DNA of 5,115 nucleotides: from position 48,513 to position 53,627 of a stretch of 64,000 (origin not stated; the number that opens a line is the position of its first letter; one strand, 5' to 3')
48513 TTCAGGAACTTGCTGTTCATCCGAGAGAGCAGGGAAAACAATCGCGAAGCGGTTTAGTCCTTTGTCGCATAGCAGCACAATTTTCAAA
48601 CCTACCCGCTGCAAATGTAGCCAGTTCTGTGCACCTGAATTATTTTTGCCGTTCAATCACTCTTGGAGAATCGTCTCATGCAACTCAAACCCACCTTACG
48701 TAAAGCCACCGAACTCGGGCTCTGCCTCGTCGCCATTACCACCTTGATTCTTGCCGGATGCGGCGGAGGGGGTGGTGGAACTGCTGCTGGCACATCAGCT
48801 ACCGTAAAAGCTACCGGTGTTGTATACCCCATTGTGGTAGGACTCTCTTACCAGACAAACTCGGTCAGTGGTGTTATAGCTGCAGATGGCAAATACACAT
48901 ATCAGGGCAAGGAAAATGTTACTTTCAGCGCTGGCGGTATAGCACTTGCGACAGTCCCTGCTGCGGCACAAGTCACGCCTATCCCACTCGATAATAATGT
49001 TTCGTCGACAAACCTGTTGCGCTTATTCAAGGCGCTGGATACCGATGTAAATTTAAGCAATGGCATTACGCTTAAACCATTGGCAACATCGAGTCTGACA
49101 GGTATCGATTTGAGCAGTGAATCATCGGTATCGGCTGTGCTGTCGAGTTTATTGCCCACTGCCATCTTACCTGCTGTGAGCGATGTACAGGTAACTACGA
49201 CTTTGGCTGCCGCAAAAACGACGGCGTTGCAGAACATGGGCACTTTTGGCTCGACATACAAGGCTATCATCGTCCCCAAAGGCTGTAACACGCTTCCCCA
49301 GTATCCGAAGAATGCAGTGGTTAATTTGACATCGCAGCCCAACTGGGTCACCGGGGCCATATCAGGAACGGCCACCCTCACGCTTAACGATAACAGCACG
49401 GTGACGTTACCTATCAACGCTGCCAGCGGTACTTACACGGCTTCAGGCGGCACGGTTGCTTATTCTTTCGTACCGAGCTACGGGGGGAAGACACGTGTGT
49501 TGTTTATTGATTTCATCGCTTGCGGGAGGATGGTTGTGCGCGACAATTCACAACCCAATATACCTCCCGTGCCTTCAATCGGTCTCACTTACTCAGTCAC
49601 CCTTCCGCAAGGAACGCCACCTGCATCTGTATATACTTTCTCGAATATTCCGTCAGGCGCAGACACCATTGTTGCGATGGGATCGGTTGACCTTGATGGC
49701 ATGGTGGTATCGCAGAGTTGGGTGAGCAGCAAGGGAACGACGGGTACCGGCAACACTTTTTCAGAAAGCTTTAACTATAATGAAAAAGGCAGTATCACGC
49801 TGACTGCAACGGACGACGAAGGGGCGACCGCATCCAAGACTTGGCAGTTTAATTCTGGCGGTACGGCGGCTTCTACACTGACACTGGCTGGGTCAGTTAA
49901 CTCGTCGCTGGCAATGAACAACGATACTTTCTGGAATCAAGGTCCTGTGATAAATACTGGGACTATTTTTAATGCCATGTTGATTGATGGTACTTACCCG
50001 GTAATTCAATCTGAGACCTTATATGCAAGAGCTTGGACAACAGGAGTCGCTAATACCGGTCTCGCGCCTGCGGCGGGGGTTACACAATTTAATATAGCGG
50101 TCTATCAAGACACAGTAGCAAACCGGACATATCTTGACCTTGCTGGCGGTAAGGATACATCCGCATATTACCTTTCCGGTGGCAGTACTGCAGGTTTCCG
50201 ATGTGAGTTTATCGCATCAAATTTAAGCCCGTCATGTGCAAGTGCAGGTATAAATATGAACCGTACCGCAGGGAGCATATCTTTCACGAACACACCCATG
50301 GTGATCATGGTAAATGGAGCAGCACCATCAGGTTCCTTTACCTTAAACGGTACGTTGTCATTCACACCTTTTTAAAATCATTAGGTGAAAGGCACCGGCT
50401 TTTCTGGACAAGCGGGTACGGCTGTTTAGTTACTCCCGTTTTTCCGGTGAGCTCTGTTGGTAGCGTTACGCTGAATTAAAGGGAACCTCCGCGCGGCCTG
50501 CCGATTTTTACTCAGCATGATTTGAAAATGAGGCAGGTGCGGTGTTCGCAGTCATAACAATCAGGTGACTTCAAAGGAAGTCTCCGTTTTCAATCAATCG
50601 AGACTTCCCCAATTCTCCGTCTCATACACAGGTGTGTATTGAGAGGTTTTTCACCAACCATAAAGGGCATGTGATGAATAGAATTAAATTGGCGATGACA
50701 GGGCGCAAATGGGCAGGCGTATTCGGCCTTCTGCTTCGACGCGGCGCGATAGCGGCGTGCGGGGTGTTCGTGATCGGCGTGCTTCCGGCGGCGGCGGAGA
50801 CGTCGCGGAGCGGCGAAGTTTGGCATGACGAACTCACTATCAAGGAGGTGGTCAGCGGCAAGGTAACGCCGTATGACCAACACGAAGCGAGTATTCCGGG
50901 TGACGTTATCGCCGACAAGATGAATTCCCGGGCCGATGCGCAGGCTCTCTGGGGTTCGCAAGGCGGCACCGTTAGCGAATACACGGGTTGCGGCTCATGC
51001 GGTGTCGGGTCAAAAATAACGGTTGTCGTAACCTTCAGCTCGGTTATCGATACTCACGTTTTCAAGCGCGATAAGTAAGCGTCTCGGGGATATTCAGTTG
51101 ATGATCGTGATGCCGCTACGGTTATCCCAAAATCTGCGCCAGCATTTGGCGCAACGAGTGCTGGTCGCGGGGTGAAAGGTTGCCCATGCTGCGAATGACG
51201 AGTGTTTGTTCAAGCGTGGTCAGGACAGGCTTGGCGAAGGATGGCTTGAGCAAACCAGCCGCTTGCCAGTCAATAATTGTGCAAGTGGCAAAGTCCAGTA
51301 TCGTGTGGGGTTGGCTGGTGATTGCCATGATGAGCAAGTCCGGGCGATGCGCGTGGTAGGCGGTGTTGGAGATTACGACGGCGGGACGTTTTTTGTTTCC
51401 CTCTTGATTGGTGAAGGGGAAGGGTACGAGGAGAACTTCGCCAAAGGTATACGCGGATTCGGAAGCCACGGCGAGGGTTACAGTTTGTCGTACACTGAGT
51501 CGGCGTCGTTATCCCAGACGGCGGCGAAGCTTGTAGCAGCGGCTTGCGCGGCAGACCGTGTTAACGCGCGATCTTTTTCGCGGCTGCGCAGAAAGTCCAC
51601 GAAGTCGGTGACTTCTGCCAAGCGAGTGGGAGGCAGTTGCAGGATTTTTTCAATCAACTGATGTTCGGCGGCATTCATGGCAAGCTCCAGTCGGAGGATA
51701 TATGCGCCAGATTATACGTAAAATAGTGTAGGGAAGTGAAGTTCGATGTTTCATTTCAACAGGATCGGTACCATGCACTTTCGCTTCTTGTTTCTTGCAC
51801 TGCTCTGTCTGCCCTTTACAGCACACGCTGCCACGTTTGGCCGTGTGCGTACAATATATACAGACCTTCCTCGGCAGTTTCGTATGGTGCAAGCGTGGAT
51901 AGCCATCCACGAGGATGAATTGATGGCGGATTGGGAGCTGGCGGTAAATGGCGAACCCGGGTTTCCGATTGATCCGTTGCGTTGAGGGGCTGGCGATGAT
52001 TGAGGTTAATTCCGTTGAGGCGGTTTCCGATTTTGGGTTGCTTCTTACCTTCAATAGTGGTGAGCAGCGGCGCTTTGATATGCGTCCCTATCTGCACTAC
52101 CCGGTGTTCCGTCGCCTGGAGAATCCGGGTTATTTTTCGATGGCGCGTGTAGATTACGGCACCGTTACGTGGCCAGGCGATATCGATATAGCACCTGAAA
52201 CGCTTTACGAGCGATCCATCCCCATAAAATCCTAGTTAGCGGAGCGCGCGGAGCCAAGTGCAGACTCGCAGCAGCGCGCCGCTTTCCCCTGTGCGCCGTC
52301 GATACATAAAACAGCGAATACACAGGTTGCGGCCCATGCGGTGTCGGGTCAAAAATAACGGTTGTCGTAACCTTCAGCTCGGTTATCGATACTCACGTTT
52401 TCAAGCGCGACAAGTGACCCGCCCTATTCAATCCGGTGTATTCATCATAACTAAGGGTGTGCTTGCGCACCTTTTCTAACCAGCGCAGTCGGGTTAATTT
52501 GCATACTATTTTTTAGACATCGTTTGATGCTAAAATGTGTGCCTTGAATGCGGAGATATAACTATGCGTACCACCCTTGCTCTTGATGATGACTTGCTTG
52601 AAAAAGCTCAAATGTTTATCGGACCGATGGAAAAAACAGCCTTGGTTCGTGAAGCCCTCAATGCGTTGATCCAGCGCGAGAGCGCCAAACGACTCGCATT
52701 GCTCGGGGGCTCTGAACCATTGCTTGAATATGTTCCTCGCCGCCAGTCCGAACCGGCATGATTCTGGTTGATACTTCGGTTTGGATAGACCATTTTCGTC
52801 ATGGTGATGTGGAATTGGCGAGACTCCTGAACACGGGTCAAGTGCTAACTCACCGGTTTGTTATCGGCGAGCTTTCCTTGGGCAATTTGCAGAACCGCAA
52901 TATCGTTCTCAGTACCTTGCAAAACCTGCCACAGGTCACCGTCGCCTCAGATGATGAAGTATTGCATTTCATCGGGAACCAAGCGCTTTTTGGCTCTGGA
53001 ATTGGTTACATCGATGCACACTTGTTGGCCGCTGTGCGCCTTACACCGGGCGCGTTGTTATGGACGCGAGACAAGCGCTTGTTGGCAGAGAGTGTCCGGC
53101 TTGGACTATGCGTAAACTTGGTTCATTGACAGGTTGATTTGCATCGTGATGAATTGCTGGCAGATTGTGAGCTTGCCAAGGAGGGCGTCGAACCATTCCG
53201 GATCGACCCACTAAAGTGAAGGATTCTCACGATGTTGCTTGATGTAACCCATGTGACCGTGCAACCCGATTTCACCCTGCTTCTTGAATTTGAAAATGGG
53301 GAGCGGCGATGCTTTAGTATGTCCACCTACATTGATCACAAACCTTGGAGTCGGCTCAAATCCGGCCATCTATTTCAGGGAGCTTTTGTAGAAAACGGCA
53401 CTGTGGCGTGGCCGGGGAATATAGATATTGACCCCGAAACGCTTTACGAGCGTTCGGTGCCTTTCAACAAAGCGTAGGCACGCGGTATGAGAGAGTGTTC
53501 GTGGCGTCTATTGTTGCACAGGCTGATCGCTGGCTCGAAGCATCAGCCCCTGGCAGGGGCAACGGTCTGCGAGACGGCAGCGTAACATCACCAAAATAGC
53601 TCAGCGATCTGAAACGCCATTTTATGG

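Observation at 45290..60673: Island of repeated 'sensor-LuxR regulator <- -> large lipoprotein' modules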

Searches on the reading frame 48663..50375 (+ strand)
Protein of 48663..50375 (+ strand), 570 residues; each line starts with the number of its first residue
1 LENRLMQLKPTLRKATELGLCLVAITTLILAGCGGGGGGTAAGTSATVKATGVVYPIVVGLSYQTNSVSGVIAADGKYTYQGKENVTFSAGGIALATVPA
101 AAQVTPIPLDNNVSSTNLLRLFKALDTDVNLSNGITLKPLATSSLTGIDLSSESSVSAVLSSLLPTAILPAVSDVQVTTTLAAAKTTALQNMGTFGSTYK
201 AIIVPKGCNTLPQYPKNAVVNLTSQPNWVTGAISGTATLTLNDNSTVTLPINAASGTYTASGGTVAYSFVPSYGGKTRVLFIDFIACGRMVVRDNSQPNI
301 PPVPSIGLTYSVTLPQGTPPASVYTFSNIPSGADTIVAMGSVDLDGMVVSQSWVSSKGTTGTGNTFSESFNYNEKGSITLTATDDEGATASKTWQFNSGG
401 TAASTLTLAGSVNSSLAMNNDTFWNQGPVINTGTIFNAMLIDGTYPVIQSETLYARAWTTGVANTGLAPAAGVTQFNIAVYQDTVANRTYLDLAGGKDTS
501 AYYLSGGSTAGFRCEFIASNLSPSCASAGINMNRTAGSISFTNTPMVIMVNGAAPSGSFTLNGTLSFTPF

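Call 4: search_protein_families(library=pfam, proteins=[window:48663-50375:+], max_evalue=0.01)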
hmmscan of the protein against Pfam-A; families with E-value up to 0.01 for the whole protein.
window:48663-50375:+ (570 aa): 0 families

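Call 5: search_protein_families(library=ncbifam, proteins=[window:48663-50375:+], max_evalue=0.01)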
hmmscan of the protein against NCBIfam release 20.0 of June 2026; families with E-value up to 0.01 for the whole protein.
window:48663-50375:+ (570 aa): 1 family
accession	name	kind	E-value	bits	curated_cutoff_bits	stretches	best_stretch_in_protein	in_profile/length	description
NF053582.1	motif_MiiA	domain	0.009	15.7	24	0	235-250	7-22/27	MiiA motif-containing surface protein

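Call 104: search_solved_structures(query=window:48663-50375:+, max_evalue=0.1)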
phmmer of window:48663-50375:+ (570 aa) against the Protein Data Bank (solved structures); distinct sequences matched with E-value up to 0.1: 6.
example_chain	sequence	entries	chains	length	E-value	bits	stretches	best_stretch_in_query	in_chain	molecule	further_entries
4jrw_A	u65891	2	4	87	0.00089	21.4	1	339-394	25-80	Collagenase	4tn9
4aqo_A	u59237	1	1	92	0.001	21.2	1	339-394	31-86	COLLAGENASE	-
2y72_A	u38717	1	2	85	0.0012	21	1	340-394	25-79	COLLAGENASE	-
4l9d_A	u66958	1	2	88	0.017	17.2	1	332-389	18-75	Protease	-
6aem_A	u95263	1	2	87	0.033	16.2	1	332-393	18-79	PKD domain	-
2y3u_A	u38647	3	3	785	0.042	15.9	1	340-394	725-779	COLLAGENASE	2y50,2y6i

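Call 112: search_protein_representatives(protein=window:48663-50375:+)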
Query: 570 residues. Proteins with E-value up to 0.001 (for the whole library): 3356; up to 1e-10: 371; up to 1e-30: 26. The best 150 are listed.
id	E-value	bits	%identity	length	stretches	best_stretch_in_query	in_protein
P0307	2.4e-165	567.8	60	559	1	23-570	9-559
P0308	1.6e-108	380.3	47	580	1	21-570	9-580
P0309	5.5e-107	375.2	59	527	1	37-427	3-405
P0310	8.4e-96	338.3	54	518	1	8-417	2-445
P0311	3.2e-75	270.4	55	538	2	21-283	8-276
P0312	5.6e-73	263.0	37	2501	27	316-393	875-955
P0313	6.9e-73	262.7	47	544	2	7-303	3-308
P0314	1.4e-67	245.1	40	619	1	24-404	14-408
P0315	7.2e-64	232.9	39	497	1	20-398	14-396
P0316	1.5e-61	225.3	43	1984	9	315-395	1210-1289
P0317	2.0e-61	224.9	41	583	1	50-570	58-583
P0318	2.3e-60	221.4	39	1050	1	18-402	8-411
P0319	6.4e-56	206.7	39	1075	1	28-396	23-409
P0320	2.8e-50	188.1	37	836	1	46-399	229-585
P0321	7.9e-50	186.6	38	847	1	34-406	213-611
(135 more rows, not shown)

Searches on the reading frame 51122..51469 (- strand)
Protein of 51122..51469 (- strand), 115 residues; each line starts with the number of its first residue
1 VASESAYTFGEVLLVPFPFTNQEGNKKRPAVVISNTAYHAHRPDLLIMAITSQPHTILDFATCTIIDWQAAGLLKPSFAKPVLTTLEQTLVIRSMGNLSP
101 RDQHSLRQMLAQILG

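Call 88: search_protein_families(library=pfam, proteins=[window:51122-51469:-], max_evalue=0.01)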
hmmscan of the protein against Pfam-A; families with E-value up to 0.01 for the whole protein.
window:51122-51469:- (115 aa): 1 family
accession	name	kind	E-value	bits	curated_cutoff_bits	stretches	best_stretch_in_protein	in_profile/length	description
PF02452.23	PemK_toxin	-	2.8e-11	44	23.1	1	10-114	3-109/109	PemK-like, MazF-like toxin of type II toxin-antitoxin system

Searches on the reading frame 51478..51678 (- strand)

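Call 88: search_protein_families(library=pfam, proteins=[window:51478-51678:-], max_evalue=0.01)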
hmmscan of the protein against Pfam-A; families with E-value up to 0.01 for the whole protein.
window:51478-51678:- (66 aa): 1 family
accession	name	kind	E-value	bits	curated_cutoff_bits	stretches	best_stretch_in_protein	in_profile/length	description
PF10047.15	DUF2281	-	7.3e-05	23.7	26.5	1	7-34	1-28/64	Protein of unknown function (DUF2281)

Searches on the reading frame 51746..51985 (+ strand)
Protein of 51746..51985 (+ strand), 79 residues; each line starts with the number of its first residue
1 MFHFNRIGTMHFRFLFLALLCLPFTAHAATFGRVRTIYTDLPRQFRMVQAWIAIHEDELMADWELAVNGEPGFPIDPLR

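Call 88: search_protein_families(library=pfam, proteins=[window:51746-51985:+], max_evalue=0.01)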
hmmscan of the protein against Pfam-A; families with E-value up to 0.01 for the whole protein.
window:51746-51985:+ (79 aa): 1 family
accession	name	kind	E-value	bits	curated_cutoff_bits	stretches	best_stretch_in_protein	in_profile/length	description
PF13711.11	DUF4160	-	1.1e-05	26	23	1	42-64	43-65/65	Domain of unknown function (DUF4160)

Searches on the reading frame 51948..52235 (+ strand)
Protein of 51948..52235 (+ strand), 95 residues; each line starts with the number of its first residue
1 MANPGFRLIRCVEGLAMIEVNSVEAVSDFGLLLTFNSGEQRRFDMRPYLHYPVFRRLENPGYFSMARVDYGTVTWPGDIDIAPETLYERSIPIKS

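Call 88: search_protein_families(library=pfam, proteins=[window:51948-52235:+], max_evalue=0.01)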
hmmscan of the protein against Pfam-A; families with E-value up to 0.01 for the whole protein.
window:51948-52235:+ (95 aa): 1 family
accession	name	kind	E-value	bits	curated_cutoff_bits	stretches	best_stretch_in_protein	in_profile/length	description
PF10387.14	DUF2442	-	1.6e-16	60.7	23.9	1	21-91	2-71/72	Protein of unknown function (DUF2442)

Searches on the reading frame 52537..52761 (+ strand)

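Call 88: search_protein_families(library=pfam, proteins=[window:52537-52761:+], max_evalue=0.01)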
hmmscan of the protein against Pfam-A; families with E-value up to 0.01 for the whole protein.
window:52537-52761:+ (74 aa): 1 family
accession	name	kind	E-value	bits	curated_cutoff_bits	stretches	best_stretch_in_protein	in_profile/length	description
PF09957.15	VapB_antitoxin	-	2e-14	53.6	23.4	1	10-51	1-42/47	Bacterial antitoxin of type II TA system, VapB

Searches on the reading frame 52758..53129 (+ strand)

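Call 88: search_protein_families(library=pfam, proteins=[window:52758-53129:+], max_evalue=0.01)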
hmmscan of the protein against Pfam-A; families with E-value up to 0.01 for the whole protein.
window:52758-53129:+ (123 aa): 1 family
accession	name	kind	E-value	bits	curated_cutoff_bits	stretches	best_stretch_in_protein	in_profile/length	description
PF01850.27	PIN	-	2.1e-07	32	23.6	1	2-108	1-114/120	PIN domain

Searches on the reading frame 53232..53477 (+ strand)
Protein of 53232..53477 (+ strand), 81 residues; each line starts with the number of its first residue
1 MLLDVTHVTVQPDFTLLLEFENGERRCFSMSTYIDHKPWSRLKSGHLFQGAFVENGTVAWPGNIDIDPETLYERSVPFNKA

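Call 88: search_protein_families(library=pfam, proteins=[window:53232-53477:+], max_evalue=0.01)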
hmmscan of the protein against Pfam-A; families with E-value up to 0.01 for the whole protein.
window:53232-53477:+ (81 aa): 1 family
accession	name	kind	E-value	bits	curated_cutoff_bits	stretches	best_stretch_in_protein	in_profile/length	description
PF10387.14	DUF2442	-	9.5e-13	48.6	23.9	1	5-75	1-70/72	Protein of unknown function (DUF2442)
